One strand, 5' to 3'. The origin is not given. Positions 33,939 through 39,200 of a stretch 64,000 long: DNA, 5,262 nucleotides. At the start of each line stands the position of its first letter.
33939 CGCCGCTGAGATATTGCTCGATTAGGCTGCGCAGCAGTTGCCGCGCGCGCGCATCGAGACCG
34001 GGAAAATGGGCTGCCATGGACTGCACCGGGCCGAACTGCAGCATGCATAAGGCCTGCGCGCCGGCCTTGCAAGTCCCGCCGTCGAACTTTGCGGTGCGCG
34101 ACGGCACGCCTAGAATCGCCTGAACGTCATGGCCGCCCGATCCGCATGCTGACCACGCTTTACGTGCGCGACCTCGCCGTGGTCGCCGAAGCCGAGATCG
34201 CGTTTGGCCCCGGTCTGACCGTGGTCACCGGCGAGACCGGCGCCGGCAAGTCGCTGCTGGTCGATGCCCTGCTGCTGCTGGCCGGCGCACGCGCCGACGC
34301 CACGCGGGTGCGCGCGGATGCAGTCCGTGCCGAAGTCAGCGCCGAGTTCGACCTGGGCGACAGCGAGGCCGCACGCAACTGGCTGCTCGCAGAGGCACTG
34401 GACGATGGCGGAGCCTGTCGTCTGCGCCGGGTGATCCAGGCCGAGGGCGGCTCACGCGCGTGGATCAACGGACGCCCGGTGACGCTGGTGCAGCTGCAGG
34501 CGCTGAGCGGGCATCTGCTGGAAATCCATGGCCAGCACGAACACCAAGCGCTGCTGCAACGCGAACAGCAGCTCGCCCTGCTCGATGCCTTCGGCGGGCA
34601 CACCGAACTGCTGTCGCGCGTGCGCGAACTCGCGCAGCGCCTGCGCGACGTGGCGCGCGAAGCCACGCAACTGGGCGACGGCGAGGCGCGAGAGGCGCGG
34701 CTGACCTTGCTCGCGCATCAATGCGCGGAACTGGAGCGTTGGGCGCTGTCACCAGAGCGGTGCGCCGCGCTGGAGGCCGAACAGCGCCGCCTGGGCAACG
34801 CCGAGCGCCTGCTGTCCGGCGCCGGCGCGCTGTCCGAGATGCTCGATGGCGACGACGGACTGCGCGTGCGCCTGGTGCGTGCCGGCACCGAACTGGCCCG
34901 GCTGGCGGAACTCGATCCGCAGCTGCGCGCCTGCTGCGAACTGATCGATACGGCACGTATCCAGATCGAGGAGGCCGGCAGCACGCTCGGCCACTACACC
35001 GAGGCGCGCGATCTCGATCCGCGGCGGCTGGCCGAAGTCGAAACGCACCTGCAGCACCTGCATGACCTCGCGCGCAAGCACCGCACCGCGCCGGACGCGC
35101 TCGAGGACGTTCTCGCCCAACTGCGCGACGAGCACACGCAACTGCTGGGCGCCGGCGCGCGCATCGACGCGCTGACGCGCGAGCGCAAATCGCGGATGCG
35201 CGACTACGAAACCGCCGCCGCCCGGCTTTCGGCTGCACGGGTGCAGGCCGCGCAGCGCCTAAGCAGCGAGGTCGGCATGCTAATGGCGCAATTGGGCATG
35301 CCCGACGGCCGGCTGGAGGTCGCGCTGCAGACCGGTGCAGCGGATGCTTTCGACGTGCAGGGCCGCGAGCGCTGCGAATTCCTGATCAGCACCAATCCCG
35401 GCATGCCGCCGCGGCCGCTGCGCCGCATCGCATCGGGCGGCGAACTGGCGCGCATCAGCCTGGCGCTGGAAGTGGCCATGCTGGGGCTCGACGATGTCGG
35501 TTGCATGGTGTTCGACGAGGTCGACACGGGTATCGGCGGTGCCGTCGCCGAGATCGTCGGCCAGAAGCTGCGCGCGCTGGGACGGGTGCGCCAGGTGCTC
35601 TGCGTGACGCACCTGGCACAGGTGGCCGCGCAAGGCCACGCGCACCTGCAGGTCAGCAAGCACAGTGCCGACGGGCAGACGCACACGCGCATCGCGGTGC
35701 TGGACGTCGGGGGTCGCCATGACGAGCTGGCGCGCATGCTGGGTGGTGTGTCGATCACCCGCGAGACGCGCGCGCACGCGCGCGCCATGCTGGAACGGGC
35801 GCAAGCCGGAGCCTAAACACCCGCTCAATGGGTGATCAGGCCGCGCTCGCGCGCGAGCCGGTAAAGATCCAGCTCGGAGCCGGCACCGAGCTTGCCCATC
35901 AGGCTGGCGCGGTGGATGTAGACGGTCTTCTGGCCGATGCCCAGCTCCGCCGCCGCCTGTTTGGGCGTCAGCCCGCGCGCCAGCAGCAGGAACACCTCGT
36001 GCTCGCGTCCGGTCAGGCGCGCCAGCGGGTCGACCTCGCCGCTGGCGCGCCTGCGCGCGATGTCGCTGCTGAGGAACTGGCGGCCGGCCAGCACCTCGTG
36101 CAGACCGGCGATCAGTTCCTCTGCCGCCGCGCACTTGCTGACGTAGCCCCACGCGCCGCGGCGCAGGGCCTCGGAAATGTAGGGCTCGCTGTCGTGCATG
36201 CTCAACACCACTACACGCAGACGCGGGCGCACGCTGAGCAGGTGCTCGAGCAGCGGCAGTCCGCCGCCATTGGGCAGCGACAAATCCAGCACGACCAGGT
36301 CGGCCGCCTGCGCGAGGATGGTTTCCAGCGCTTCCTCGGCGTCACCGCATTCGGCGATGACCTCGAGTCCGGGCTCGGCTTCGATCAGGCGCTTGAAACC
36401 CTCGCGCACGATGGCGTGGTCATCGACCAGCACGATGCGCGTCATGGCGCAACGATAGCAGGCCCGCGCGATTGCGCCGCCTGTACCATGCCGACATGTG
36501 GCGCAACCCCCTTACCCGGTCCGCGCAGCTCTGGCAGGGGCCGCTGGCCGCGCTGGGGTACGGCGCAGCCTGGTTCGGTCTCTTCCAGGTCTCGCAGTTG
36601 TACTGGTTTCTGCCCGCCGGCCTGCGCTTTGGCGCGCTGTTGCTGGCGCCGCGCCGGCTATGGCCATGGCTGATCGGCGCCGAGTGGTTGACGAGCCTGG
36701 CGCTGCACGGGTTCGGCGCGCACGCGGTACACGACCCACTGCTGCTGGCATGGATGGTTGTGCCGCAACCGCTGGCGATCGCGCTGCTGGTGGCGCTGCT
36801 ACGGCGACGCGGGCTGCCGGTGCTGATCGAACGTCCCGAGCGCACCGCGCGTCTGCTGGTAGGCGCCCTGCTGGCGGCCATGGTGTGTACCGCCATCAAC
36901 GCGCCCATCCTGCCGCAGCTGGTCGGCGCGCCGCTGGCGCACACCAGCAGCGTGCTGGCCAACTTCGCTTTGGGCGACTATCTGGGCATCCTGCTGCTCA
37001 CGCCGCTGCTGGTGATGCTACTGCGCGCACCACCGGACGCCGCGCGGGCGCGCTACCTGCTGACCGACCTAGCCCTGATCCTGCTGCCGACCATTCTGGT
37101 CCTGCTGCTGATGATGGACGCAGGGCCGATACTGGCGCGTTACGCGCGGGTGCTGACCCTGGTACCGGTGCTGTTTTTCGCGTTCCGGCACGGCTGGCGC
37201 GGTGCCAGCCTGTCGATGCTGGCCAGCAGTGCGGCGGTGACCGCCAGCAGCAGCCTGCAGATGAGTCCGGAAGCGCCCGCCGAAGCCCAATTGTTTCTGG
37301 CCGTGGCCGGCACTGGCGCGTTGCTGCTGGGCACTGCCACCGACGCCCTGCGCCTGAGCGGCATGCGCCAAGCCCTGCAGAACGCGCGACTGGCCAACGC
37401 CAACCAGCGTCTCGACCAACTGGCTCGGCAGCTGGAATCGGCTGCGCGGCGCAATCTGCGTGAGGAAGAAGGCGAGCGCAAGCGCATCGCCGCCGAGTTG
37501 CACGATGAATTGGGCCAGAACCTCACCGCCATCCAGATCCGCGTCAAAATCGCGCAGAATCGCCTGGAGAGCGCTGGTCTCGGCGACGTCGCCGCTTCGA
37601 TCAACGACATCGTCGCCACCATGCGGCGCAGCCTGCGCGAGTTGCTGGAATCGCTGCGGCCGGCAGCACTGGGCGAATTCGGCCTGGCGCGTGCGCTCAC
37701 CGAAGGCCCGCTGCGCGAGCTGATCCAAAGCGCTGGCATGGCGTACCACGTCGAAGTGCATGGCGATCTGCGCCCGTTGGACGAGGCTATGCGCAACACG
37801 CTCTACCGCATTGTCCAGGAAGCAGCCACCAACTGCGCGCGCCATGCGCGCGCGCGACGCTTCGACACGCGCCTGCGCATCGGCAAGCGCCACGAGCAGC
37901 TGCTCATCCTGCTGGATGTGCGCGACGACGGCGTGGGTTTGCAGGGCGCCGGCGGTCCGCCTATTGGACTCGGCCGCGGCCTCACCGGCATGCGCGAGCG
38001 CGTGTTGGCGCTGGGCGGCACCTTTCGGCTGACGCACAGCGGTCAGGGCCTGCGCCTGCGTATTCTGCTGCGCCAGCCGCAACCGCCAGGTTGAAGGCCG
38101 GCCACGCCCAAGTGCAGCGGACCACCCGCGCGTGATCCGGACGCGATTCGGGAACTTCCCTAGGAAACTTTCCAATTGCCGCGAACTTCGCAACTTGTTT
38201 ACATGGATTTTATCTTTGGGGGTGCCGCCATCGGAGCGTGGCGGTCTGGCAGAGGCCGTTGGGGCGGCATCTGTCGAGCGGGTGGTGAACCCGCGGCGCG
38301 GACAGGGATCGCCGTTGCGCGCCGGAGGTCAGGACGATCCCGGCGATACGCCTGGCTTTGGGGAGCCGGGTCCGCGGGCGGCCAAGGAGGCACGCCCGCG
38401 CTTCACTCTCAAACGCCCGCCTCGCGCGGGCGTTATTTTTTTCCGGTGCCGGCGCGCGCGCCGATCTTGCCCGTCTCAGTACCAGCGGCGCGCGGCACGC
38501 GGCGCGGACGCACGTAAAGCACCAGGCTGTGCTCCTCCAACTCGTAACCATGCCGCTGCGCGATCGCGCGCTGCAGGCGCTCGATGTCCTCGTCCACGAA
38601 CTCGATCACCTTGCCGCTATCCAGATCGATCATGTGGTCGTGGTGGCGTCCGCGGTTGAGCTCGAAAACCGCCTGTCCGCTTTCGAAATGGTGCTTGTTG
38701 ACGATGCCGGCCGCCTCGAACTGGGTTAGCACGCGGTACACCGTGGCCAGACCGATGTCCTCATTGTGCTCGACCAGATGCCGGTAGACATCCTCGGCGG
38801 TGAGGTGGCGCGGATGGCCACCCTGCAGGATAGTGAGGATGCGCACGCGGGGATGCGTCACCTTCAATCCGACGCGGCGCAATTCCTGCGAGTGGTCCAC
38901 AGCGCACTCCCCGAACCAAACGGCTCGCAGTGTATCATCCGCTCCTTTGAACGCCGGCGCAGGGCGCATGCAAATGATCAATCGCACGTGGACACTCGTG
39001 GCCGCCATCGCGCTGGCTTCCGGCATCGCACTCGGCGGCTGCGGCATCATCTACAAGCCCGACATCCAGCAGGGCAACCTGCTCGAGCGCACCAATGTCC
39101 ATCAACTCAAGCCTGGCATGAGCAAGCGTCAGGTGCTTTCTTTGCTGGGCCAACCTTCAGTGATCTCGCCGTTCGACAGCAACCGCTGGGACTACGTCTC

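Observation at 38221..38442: Unannotated GGA-rich multi-hairpin small RNA next to a NarL/MASE1 two-component system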

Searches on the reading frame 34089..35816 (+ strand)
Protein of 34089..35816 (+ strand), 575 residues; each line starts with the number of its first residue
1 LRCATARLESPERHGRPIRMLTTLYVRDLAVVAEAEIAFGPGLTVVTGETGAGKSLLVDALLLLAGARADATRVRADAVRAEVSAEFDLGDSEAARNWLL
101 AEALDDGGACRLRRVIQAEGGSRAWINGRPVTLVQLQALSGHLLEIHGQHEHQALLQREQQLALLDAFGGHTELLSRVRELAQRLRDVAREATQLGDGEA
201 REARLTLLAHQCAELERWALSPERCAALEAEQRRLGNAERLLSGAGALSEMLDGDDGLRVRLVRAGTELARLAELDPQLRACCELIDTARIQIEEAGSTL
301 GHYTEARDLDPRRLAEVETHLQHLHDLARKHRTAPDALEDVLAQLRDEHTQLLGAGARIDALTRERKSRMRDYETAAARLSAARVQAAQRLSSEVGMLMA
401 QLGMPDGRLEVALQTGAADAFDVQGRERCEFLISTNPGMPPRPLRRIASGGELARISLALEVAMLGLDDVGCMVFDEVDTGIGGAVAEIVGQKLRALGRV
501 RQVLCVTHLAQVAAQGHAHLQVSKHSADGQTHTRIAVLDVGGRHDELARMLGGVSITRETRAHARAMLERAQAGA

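Call 8: search_protein_families(library=pfam, proteins=[window:34089-35816:+])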
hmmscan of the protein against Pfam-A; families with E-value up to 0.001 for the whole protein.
window:34089-35816:+ (575 aa): 4 families
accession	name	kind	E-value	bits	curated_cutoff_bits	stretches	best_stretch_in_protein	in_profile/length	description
PF02463.25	SMC_N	-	5.8e-15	55.8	40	1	33-525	16-214/220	RecF/RecN/SMC N terminal domain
PF13476.12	AAA_23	-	7.6e-08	33.7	27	1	33-91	11-70/201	AAA domain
PF13555.12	AAA_29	-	0.00023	21.3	27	1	42-64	23-45/61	P-loop containing region of AAA domain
PF13401.12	AAA_22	-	0.00029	21.6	27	0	40-87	4-45/130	AAA domain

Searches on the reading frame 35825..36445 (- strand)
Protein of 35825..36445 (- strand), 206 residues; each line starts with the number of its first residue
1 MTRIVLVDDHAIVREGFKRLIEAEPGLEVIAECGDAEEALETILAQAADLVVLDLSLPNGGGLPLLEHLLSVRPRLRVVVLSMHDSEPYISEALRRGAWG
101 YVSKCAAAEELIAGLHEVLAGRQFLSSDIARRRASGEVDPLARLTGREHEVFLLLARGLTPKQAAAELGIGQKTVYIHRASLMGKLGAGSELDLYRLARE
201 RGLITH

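Call 8: search_protein_families(library=pfam, proteins=[window:35825-36445:-])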
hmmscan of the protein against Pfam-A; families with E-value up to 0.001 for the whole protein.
window:35825-36445:- (206 aa): 4 families
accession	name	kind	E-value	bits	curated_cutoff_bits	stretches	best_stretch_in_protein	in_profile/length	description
PF00072.30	Response_reg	-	9.7e-25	87.3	30.2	1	4-113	1-108/111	Response regulator receiver domain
PF00196.25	GerE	-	2.3e-13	50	23.5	1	143-198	2-57/57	Bacterial regulatory proteins, luxR family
PF13384.12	HTH_23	-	2.2e-05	24.5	24.6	1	150-178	9-37/50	Homeodomain-like domain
PF08281.18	Sigma70_r4_2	-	0.00064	19.7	25.7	0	141-178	8-46/54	Sigma-70, region 4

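Call 28: search_protein_families(library=ncbifam, proteins=[window:35825-36445:-], max_evalue=0.00001)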
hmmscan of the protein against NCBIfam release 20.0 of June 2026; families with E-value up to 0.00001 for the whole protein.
window:35825-36445:- (206 aa): 62 families (the best 25 are shown)
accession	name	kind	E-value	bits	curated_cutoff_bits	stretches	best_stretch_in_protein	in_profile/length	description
NF007685.0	PRK10360.1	equivalog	7.7e-45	153.1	258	1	1-196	1-190/196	response regulator transcription factor UhpA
NF052445.1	RespRegMctR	equivalog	6.9e-42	143.2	300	1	3-203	3-204/205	two-component system response regulator MctR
NF007018.1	PRK09483.1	equivalog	6.8e-38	130.5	280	1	1-204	1-209/217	UvrY/SirA/GacA family response regulator transcription factor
NF047785.1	respo_reg_MadR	equivalog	8.2e-34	116.8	300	1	3-204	2-209/209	MadR family response regulator transcription factor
NF007935.0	PRK10651.1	equivalog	8.7e-34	116.6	250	1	2-189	7-201/216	two-component system response regulator NarL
NF011896.0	PRK15369.1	equivalog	4.2e-33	114.7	242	1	2-203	4-209/211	two component system response regulator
NF007403.0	PRK09935.1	equivalog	6.8e-27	94.4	271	1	2-203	4-209/210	fimbria biosynthesis transcriptional regulator FimZ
NF007708.0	PRK10403.1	equivalog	1.3e-26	93.4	343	1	3-190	8-200/215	nitrate/nitrite response regulator protein NarP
NF007419.0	PRK09958.1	equivalog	3.7e-21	75.6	251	1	4-200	3-200/204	acid-sensing system DNA-binding response regulator EvgA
NF006900.1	PRK09390.1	equivalog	4.9e-21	75.2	255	1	3-198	6-197/203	response regulator FixJ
NF040749.1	tetrathio_RR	equivalog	1.1e-17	64.4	290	1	4-191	2-181/191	tetrathionate respiration response regulator TtrR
NF001965.0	PRK00742.1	subfamily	1.6e-16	60.5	293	1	2-107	4-110/357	chemotaxis-specific protein-glutamate methyltransferase CheB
NF008098.0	PRK10840.1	equivalog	3.1e-16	59.5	235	1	4-194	6-201/216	response regulator transcription factor RcsB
NF041830.1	RR_TF_ErdR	exception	1.8e-15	57.2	390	1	3-188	3-195/213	response regulator transcription factor ErdR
NF047793.1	ResRegPgtA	equivalog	4.6e-15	55.3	650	1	3-133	7-132/414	two-component system response regulator PgtA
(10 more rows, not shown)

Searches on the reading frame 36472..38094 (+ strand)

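Call 8: search_protein_families(library=pfam, proteins=[window:36472-38094:+])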
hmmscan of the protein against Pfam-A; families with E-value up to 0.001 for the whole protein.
window:36472-38094:+ (540 aa): 3 families
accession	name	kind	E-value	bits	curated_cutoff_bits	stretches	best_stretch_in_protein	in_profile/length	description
PF05231.19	MASE1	-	1.9e-27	96.6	29.8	1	39-289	26-294/299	MASE1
PF07730.19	HisKA_3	-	8.3e-12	45.9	24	1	335-400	1-68/68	Histidine kinase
PF02518.31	HATPase_c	-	3.3e-06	27.9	26.4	1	442-535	4-109/111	Histidine kinase-, DNA gyrase B-, and HSP90-like ATPase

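Call 28: search_protein_families(library=ncbifam, proteins=[window:36472-38094:+], max_evalue=0.00001)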
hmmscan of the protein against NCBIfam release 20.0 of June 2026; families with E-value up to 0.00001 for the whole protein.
window:36472-38094:+ (540 aa): 6 families
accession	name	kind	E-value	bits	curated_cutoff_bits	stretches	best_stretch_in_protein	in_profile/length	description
NF008649.0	PRK11644.1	equivalog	3.9e-55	187.5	408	1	45-534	38-495/499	signal transduction histidine-protein kinase/phosphatase UhpB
NF052443.1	SensHisKinMctS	equivalog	2.5e-26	92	700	1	319-533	234-446/457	two-component system sensor histidine kinase MctS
NF052531.1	Strep_LiaS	equivalog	8.2e-23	81.2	450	1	302-531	95-323/328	envelope stress sensor histidine kinase LiaS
NF008184.0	PRK10935.1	equivalog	1.1e-17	64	553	1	335-536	363-560/565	nitrate/nitrite two-component system sensor histidine kinase NarQ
NF047786.1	his_kin_MadS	equivalog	6.2e-17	61.8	500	1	301-526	198-425/434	MadS family sensor histidine kinase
NF007896.0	PRK10600.1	equivalog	2.9e-11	42.7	578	1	334-523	389-572/598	nitrate/nitrite two-component system sensor histidine kinase NarX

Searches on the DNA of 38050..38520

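Call 4: search_rna_families(source=window, start=38050, end=38520, threshold=evalue, max_evalue=10, show_alignments=3)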
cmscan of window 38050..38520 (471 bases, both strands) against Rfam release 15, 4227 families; matches with E-value up to 10: 11.
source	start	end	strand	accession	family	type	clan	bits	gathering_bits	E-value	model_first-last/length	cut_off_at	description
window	38374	38434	+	RF01116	Yfr1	Gene; sRNA;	-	26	38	0.004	1-59/59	no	Cyanobacterial functional RNA 1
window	38345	38436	+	RF02144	rsmX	Gene;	CL00106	21.3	56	0.07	1-114/114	no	rsmX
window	38386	38440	+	RF02398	sau-6072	Gene; sRNA;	-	17.2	50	0.78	1-53/53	no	Staphylococcus sRNA sau-6072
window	38308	38389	+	RF02928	Actinomyces-1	Gene; sRNA;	-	16.4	39.1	4.4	1-110/110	no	Actinomyces-1 RNA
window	38415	38520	-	RF01721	Pseudomon-groES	Cis-reg;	-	15.7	50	1.8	17-111/111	5'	Pseudomon-groES RNA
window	38349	38407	+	RF02139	HOXA11-AS1_3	Gene; lncRNA;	-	14.5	50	5.2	1-98/98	no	HOXA11 antisense RNA 1 conserved region 3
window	38374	38449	+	RF00519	suhB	Gene; sRNA;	CL00108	14.3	41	2.5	1-77/77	no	Makes More Granules Regulator RNA (mmgR)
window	38331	38436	+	RF01386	isrB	Gene; sRNA;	-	13.4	35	8.1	1-87/87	no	isrB Hfq binding RNA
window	38384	38439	+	RF00512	Leu_leader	Cis-reg; leader;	-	12.3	50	9.6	1-148/148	no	Leucine operon leader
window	38050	38069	+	RF00622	CPEB3_ribozyme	Gene; ribozyme;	-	10.7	35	9.5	59-78/78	5'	Mammalian CPEB3 ribozyme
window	38341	38447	+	RF02741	Rev44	Gene; antisense;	-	8.2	178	6.9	1-336/336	no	Soft rot Enterobacteriaceae Rev 44 asRNA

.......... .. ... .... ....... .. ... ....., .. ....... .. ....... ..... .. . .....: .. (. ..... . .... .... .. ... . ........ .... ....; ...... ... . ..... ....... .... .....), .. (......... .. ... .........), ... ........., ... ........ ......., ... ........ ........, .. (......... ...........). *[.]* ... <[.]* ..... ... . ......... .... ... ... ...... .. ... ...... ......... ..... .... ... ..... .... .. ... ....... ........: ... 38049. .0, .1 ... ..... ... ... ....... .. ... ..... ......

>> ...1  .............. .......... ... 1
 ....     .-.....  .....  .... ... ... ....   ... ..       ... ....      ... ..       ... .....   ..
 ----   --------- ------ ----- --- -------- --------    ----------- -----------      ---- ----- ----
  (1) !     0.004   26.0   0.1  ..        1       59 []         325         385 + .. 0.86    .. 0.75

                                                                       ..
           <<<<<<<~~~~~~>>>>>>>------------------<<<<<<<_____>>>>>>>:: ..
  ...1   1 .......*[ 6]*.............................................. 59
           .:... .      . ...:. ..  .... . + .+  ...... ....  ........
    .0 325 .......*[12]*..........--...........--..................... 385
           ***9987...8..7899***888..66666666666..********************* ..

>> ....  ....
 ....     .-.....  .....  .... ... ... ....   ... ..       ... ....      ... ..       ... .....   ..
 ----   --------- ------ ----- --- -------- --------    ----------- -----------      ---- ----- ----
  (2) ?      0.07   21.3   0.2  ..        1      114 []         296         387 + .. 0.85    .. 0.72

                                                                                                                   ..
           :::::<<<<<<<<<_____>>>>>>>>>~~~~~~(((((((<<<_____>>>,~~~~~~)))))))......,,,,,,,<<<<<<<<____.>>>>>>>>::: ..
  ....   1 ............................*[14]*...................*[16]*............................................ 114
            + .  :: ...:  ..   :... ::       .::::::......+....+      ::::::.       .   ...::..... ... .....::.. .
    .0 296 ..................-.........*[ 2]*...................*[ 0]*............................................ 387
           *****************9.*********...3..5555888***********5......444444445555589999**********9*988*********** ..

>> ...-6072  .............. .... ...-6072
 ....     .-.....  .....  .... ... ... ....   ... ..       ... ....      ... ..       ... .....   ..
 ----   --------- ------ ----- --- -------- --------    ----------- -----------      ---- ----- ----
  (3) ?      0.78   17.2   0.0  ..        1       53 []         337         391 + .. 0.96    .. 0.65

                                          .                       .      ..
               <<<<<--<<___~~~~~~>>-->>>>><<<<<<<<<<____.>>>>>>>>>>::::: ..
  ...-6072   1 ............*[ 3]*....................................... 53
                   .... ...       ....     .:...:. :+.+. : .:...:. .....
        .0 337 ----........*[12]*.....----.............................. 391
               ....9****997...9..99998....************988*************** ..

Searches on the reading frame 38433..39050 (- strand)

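Call 8: search_protein_families(library=pfam, proteins=[window:38433-39050:-])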
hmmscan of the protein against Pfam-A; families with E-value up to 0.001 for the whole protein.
window:38433-39050:- (205 aa): 1 family
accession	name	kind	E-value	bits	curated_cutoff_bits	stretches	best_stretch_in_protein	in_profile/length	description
PF01475.25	FUR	-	5.5e-42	143.2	23.1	1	60-179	2-121/121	Ferric uptake regulator family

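Call 28: search_protein_families(library=ncbifam, proteins=[window:38433-39050:-], max_evalue=0.00001)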
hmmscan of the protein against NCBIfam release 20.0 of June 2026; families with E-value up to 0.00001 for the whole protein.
window:38433-39050:- (205 aa): 8 families
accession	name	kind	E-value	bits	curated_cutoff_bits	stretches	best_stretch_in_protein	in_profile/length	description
NF006999.0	PRK09462.1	equivalog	1.3e-52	177.3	146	1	52-181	3-132/148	ferric iron uptake transcriptional regulator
NF051891.1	TransRegFurHelico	equivalog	4.4e-22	78.6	200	1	55-181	16-141/148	ferric iron uptake transcriptional regulator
NF051892.1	TransRegFurBacil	equivalog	3.6e-20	72.6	220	1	55-178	10-136/149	ferric iron uptake transcriptional regulator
NF045678.1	TransRegIrrA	equivalog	6.3e-18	65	150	1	52-183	8-137/138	iron response transcriptional regulator IrrA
NF045677.1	FeRespRegIrr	equivalog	7.6e-16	58.4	170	1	55-181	2-126/127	Fur family transcriptional regulator Irr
NF047462.1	FUR_perox_PerRA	exception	2.6e-12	47.4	200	1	57-179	12-138/142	peroxide-responsive transcriptional repressor PerRA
NF052545.1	TransRegPerRClab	equivalog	5.8e-12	45.8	180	1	56-179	7-128/138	transcriptional regulator PerR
NF047461.1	FUR_perox_PerRB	exception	3.5e-06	27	250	1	54-161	18-123/143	peroxide-responsive transcriptional repressor PerRB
